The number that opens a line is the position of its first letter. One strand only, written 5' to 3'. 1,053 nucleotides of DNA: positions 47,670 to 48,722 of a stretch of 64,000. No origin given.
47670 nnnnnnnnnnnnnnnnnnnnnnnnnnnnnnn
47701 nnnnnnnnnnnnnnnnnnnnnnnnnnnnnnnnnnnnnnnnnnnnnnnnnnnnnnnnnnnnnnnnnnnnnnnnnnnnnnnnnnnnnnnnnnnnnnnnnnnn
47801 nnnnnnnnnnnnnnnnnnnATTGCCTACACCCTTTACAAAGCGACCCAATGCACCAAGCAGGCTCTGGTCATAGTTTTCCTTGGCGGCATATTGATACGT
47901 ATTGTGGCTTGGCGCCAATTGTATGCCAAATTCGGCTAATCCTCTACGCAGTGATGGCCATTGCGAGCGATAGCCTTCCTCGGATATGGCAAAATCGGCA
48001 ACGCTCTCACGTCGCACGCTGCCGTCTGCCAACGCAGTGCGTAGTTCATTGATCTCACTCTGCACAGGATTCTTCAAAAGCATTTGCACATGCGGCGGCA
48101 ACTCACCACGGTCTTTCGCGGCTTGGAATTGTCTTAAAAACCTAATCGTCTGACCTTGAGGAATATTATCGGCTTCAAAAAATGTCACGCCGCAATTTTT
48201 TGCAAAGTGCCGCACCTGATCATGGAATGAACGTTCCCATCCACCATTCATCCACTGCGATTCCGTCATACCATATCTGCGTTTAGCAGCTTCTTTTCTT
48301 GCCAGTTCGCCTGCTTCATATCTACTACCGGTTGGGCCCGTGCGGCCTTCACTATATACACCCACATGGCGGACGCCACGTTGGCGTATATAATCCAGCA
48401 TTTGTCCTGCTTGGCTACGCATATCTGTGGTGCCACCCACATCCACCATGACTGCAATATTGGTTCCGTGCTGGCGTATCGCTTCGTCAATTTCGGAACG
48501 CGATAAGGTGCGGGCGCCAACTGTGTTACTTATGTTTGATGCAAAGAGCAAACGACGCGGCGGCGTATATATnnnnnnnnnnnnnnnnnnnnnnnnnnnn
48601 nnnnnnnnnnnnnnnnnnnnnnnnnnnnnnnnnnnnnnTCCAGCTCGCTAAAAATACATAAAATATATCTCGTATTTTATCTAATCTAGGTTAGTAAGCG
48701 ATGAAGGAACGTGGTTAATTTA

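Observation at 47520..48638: Fifth family member D: a non-muralytic-looking head (possible GH114-like TIM barrel) on the same glycine-zipper/PQ/motif tail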

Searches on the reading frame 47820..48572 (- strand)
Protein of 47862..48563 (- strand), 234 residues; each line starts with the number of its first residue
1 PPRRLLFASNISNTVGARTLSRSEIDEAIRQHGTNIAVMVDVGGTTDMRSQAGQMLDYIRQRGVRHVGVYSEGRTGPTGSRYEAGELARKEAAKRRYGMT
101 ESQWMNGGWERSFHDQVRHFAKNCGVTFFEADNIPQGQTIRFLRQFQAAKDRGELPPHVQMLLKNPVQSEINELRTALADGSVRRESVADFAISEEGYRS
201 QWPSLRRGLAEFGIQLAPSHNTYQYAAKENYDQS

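Call 19: find_related_loci(query=A2, collection=genome_contigs, flank=10000)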
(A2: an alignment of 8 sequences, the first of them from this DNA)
Query A2 (245 aa) in genome_contigs; peptide patterns used: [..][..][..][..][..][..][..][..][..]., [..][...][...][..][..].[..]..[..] (x = any residue, [..] = any of these).
53 stretches matched a pattern; 1 encode a relative of the query (tblastn E <= 1e-3); 1 distinct loci.
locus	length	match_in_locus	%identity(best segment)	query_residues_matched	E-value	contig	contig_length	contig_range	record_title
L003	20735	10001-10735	89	1-245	4e-156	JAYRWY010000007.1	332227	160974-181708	MAG: Alphaproteobacteria bacterium isolate EBPR_ori4bin.18 k141_143256, whole genome shotgun sequence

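Call 22: search_protein_representatives(alignment_id=A2)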
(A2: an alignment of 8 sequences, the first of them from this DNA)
Query: 8 sequences, 245 profile positions. Proteins with E-value up to 0.001 (for the whole library): 133; up to 1e-10: 75; up to 1e-30: 15. The best 133 are listed.
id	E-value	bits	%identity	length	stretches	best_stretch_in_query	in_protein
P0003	6.3e-139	477.7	-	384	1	1-245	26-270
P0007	4.1e-123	425.9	-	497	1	1-244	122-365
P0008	2.9e-71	256.1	-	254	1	1-231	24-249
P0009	9.5e-39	149.7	-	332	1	1-241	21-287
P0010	1.4e-38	149.1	-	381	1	1-244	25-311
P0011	2.5e-38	148.3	-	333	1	21-232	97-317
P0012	3.9e-36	141.1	-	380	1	57-244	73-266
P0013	2.2e-35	138.6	-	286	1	1-232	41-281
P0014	1.3e-33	132.9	-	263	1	1-232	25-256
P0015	3.4e-33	131.5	-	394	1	16-232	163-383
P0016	5.6e-33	130.8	-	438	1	1-232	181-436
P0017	2.7e-32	128.5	-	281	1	3-231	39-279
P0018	3.6e-32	128.1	-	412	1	1-231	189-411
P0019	2.1e-31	125.6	-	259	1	19-234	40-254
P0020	2.3e-31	125.5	-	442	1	18-231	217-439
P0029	3.6e-25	105.2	-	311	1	18-231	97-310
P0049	5.1e-19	85.0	-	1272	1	19-231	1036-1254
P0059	2.1e-16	76.4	-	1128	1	20-232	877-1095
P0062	1.4e-15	73.8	-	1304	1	18-227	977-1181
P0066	4.8e-14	68.7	-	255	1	19-214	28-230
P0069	4.8e-13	65.5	-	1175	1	23-232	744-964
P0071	7.1e-13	64.9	-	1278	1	21-228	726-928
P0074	2.9e-12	62.9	-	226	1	20-215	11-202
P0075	3.0e-12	62.9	-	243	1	23-200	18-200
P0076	3.0e-12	62.9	-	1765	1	20-200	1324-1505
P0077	4.5e-12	62.3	-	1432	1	19-229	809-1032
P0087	1.5e-09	54.1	-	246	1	18-191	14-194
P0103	4.9e-07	45.8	-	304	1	22-215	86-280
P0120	1.2e-05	41.3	-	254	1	37-225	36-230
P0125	3.2e-05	39.8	-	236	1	18-219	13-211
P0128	4.3e-05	39.4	-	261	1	19-174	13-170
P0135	2.4e-04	37.0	-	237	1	35-174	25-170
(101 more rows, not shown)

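Call 23: search_protein_families(library=pfam, proteins=[P0049, P0059, P0062, P0069, P0071, P0076, P0077], max_evalue=0.001)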
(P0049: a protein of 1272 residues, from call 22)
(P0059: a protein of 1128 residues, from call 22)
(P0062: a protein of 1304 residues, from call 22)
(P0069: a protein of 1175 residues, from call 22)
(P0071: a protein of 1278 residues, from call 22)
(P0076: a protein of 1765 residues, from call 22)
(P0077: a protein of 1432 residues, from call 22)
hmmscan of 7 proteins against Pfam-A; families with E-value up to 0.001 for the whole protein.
P0049 (1272 aa): 0 families

P0059 (1128 aa): 1 family
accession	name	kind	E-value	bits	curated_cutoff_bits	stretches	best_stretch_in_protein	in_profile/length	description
PF16754.10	Pesticin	-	0.00026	21.4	25.8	1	92-141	31-77/156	Bacterial toxin homologue of phage lysozyme, C-term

P0062 (1304 aa): 2 families
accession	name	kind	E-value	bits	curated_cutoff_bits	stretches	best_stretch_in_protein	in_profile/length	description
PF13539.11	Peptidase_M15_4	-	6.6e-09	36.7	25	1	814-871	2-69/70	D-alanyl-D-alanine carboxypeptidase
PF07889.17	DUF1664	-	0.00013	22.5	34.6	0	135-213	51-121/124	Protein of unknown function (DUF1664)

P0069 (1175 aa): 3 families
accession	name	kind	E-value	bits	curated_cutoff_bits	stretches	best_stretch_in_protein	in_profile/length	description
PF01510.30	Amidase_2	-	1.7e-32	112.9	26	1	1026-1142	2-128/131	N-acetylmuramoyl-L-alanine amidase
PF01832.25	Glucosaminidase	-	1.4e-09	39.1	30.2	1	295-413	7-117/123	Mannosyl-glycoprotein endo-beta-N-acetylglucosaminidase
PF07335.16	Glyco_hydro_75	-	1.9e-08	35.2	27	1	513-653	1-138/165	Fungal chitosanase of glycosyl hydrolase group 75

P0071 (1278 aa): 1 family
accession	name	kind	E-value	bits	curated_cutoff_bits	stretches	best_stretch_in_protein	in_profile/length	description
PF13539.11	Peptidase_M15_4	-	5.1e-07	30.6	25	1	1040-1096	2-70/70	D-alanyl-D-alanine carboxypeptidase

P0076 (1765 aa): 0 families

P0077 (1432 aa): 0 families

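Call 24: predict_structure(alignment_id=A2)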
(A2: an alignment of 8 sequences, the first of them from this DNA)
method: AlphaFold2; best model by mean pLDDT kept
length: 245 residues; sequences in the alignment: 8
mean_pLDDT: 87.5   pTM: 0.85
mean pLDDT of the five models: 87.5, 86.7, 85.6, 85.3, 79.5
residues with pLDDT >= 90: 153; 70-90: 70; 50-70: 8; < 50: 14
segments of 3 or more residues with pLDDT < 50: 77-79, 235-245
pLDDT, mean of each block of 10 residues (from residue 1): 91 85 96 96 87 95 96 59 76 89 88 93 95 86 96 97 93 97 96 90 93 91 83 56 42
secondary structure, 60 per line:
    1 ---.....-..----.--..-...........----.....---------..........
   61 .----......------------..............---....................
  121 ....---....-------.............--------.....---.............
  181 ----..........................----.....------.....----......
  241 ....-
elements in order: E4-8 H22-32 E37-41 H51-61 E66-71 H84-97 H101-124 E128-131 H139-151 E160-164 H168-180 E188-195 H196-210 E215-219 E226-230 H235-244

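Call 26: fold_search(model_id=the predicted structure, library=pdb)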
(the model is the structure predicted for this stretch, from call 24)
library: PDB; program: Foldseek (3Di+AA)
matches with E <= 10: 1114; with E <= 0.001: 0
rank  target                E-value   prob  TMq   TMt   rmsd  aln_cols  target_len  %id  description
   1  10nh_F                2.0e-03  0.97  0.41  0.34   8.4       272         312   12  Crystal Structure of Apurinic endonuclease (APN1) from Babesia bovis (released 2026-02-11)
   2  1qtw                  2.4e-03  0.97  0.42  0.38   7.1       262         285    9  HIGH-RESOLUTION CRYSTAL STRUCTURE OF THE ESCHERICHIA COLI DNA REPAIR ENZYME ENDONUCLEASE IV (released 1999-08-31)
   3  1xp3                  3.3e-03  0.85  0.37  0.32   9.2       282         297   13  Crystal Structure of Endonuclease IV (BA4508) from Bacillus anthracis at 2.57A Resolution. (released 2005-10-04)
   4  7wmx                  7.3e-03  0.47  0.28  0.25  13.1       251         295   14  Crystal structure of methylenetetrahydrofolate reductase MSMEG_6649 from Mycobacterium smegmatis with 5,10-methylenetetr (released 2023-01-25)
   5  8qpj_B                9.9e-03  0.51  0.31  0.27  12.7       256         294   15  FAD-independent Methylene-Tetrahydrofolate Reductase Mutant E9Q from Mycobacterium hassiacum (released 2024-05-29)
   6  7wmz_D                1.1e-02  0.47  0.29  0.26  12.8       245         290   13  Crystal structure of methylenetetrahydrofolate reductase MSMEG_6649 from Mycobacterium smegmatis with NADH (released 2023-01-25)
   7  8w05_D                1.2e-02  0.63  0.32  0.32  10.2       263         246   11  Crystal Structure of the reconstruction of the ancestral triosephosphate isomerase of the last opisthokont common ance (released 2024-09-04)
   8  7wmz_B                1.4e-02  0.47  0.30  0.27  12.7       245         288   11  Crystal structure of methylenetetrahydrofolate reductase MSMEG_6649 from Mycobacterium smegmatis with NADH (released 2023-01-25)
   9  8qpj_A                1.5e-02  0.35  0.29  0.26  13.0       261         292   14  FAD-independent Methylene-Tetrahydrofolate Reductase Mutant E9Q from Mycobacterium hassiacum (released 2024-05-29)
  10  9ksv                  1.6e-02  0.41  0.28  0.20  14.6       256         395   12  Complex structure of PcApiGT/UDP/Apigenin 7-O-glucoside (released 2025-06-25)
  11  7rmn_A                1.7e-02  0.57  0.33  0.31  10.1       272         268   15  Crystal structure of triosephosphate isomerase from Verrucomicrobium spinosum (released 2022-08-10)
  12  8w06_B                1.8e-02  0.54  0.32  0.31  10.4       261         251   10  Crystal Structure of the reconstruction of the ancestral triosephosphate isomerase of the last opisthokont common ance (released 2024-09-04)
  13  2yr1_A                2.0e-02  0.90  0.37  0.35   6.5       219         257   12  Crystal Structure of 3-dehydroquinate dehydratase from Geobacillus kaustophilus HTA426 (released 2007-10-02)
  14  9ksz                  2.0e-02  0.38  0.28  0.20  14.9       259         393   11  Complex structure of PcApiGT/UDP (released 2025-06-25)
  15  4ad0_B                2.0e-02  0.35  0.27  0.23  12.8       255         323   14  Structure of the GH99 endo-alpha-mannosidase from Bacteriodes thetaiotaomicron in complex with BIS-TRIS-Propane (released 2012-02-01)
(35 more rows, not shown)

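Call 39: search_dna_similar(query=window:47862-48563:-, collection=phages, mode=protein, max_evalue=0.01)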
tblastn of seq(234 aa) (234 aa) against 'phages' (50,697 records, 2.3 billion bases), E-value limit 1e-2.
No match.

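Call 40: fold_search(model_id=the predicted structure, library=viral)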
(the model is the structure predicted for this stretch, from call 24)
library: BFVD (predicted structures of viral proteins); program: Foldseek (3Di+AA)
matches with E <= 10: 556; with E <= 0.001: 0
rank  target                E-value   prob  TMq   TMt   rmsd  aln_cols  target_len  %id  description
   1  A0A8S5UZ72            2.7e-03  0.99  0.45  0.20   8.6       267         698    9  Spherulation-specific family 4 [Siphoviridae sp. ctPNJ4]
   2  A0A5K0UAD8            1.2e-02  0.87  0.44  0.31   9.8       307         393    9  Apurinic endonuclease [Yasminevirus sp. GU-2018]
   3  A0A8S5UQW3            1.5e-02  0.63  0.37  0.13  10.3       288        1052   11  Spherulation-specific family 4 [Siphoviridae sp. ct89S11]
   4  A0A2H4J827            3.0e-02  0.57  0.37  0.23   9.3       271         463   12  Spherulation-specific family 4 [uncultured Caudovirales phage]
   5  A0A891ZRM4            3.0e-02  0.11  0.18  0.06  25.7       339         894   12  Pol protein (Fragment) [Avian leukosis virus]
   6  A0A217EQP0            6.2e-02  0.16  0.23  0.21  12.9       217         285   10  Uncharacterized protein [Bacillus phage vB_BsuM-Goe2]
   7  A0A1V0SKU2            7.5e-02  0.51  0.39  0.35   7.8       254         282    9  HMGL-like protein [Klosneuvirus KNV1]
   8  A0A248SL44            7.9e-02  0.63  0.42  0.15   6.5       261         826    9  Endoglucanase [Klebsiella phage SopranoGao]
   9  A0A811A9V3            8.4e-02  0.54  0.40  0.23   7.5       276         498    8  (no name in the UniProt tables at hand)
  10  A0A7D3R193            1.1e-01  0.13  0.20  0.07  18.4       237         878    7  Glycosyl transferase family 1 [Fadolivirus FV1/VV64]
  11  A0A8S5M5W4            1.3e-01  0.33  0.32  0.17   9.3       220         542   11  lysozyme [Siphoviridae sp. ctDwe1]
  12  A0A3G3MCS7            1.5e-01  0.60  0.41  0.38   6.6       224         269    9  Peptidase [Escherichia phage OLB35]
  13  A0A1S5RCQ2            1.5e-01  0.47  0.33  0.20   7.5       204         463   12  lysozyme [Lactobacillus phage P1]
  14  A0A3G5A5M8            1.5e-01  0.25  0.32  0.20  11.0       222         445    8  GH18 domain-containing protein [Hyperionvirus sp.]
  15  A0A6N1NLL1            1.5e-01  0.06  0.16  0.12  18.1       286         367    7  Multiple glycosyltransferase domain containing protein [Tupanvirus deep ocean]
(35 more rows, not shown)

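Call 47: find_homologous_proteins(query=A4, max_evalue=0.001)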
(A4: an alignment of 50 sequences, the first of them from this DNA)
Query A4 (50 sequences) (251 aa, profile of the alignment): 21 proteins with E <= 0.001 among 8000 candidates.
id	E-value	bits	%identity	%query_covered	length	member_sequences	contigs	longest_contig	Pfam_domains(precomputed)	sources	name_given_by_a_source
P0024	8.2e-87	309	24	84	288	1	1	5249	-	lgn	-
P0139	1.1e-81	292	31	92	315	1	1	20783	-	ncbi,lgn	-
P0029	1.9e-81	291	32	76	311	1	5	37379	-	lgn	-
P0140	3.3e-75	271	25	97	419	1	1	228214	PF01471.24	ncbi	ncbi:MAG: peptidoglycan-binding domain-containing protein [Vulcanimicrobiota bacterium]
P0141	2.6e-74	268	31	81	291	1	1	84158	-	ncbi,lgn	-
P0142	7.6e-74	266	27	90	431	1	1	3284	PF01471.24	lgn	-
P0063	3.3e-72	261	24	70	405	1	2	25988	PF01471.24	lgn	-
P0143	3.2e-64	235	28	89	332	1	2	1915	-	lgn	-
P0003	7.2e-62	227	81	98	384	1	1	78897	-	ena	-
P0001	1.4e-60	223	100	100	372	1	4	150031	-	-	-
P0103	2.8e-60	222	21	71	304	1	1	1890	-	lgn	-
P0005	1.5e-59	220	72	100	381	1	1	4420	-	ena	-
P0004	1.6e-59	219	77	100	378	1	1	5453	-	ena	-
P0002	4.0e-59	218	89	100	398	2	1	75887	-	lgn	-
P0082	1.2e-58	217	27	57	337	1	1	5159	-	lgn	-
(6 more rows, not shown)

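Call 49: search_protein_families(library=pfam, proteins=[P0120, P0125, P0128, P0135, P0103, P0087, P0074, P0075, P0066], max_evalue=10)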
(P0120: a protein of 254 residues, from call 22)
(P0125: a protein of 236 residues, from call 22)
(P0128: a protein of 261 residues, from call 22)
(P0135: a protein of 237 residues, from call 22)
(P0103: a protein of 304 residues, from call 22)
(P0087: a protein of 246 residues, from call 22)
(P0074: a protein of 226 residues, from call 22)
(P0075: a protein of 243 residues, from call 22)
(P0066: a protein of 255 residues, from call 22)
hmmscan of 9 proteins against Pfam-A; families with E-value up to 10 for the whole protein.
P0120 (254 aa): 0 families

P0125 (236 aa): 0 families

P0128 (261 aa): 0 families

P0135 (237 aa): 1 family
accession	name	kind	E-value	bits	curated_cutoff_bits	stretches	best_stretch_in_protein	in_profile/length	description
PF08071.17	RS4NT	-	0.2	12.1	27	1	202-217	17-32/37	RS4NT (NUC023) domain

P0103 (304 aa): 2 families
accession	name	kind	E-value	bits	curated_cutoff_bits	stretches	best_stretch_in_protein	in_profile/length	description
PF17365.7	DUF5390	-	0.066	13.9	25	1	162-234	25-96/141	Family of unknown function (DUF5390)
PF03983.18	SHD1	-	0.099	12.9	23.7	1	66-85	2-21/67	SLA1 homology domain 1, SHD1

P0087 (246 aa): 0 families

P0074 (226 aa): 1 family
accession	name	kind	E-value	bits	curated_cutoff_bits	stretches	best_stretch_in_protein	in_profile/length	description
PF02684.21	LpxB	-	0.063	12.6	22.6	1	14-82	72-135/374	Lipid-A-disaccharide synthetase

P0075 (243 aa): 1 family
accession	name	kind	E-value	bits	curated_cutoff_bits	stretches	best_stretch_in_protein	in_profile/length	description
PF00465.25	Fe-ADH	-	0.12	12.3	31.3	1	13-64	7-57/168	Iron-containing alcohol dehydrogenase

P0066 (255 aa): 0 families
